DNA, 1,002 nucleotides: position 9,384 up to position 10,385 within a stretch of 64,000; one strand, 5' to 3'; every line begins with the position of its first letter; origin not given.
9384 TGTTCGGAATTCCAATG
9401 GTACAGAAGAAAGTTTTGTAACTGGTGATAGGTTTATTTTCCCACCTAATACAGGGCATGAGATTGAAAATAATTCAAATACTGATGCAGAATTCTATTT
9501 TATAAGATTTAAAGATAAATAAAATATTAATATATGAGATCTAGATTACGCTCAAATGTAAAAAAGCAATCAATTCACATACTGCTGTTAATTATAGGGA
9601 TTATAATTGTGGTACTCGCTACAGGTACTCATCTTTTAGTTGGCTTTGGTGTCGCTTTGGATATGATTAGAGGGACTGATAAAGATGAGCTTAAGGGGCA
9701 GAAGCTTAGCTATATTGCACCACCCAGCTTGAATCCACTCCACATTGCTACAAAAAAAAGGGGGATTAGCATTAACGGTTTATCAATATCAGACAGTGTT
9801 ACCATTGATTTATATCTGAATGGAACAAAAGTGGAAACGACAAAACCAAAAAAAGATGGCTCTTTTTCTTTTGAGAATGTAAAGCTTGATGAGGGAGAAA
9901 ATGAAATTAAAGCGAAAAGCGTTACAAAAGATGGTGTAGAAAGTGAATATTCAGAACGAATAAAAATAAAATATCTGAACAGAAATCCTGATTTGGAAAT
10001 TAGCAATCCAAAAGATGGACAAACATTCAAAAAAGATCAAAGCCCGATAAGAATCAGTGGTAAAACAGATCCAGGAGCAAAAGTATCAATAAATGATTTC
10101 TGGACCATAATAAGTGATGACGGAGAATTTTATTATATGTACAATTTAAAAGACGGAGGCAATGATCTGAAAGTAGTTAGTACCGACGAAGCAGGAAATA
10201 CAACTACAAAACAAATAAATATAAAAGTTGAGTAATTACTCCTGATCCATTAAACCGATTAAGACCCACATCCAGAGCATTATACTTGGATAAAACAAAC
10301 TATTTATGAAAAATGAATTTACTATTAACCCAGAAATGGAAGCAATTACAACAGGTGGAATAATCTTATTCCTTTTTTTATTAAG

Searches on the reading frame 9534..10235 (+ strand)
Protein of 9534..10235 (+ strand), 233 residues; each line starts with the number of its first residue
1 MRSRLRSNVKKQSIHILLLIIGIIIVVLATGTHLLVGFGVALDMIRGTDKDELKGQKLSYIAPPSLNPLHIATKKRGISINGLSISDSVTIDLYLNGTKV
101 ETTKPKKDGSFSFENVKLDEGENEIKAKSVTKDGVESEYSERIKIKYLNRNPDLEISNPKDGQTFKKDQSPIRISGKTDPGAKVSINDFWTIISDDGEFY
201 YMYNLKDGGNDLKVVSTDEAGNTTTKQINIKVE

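Call 4: search_protein_families(library=pfam, proteins=[window:9534-10235:+], max_evalue=0.01)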
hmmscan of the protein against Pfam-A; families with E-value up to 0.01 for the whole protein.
window:9534-10235:+ (233 aa): 5 families
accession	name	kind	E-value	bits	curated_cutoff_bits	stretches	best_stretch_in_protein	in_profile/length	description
PF09136.16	Glucodextran_B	-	2e-19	69.7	27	2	152-232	1-81/83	Glucodextranase, domain B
PF19077.6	Big_13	-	2.4e-07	31.6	27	1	195-232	60-100/102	Bacterial Ig-like domain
PF17936.7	Big_6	-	1.8e-06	28.6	27.6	1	172-225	15-75/83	Bacterial Ig domain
PF12733.13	Cadherin-like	-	1.9e-05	25.5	24.2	0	172-232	29-86/89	Cadherin-like beta sandwich domain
PF16355.11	DUF4982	-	0.0051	17.2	23.9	0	90-136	14-59/61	Domain of unknown function (DUF4982)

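Call 5: search_protein_families(library=ncbifam, proteins=[window:9534-10235:+], max_evalue=0.01)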
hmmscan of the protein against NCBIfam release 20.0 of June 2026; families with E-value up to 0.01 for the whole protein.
window:9534-10235:+ (233 aa): 2 families
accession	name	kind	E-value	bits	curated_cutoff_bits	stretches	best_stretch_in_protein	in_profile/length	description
NF033510.3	Ca_tandemer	repeat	1.7e-09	37.9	50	1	166-224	27-96/96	Ca2+-stabilized repeat-containing adhesin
NF050095.1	BetGlucuronLacZ4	equivalog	1.5e-05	23.3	950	1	86-133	611-658/666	beta-glucuronidase LacZ4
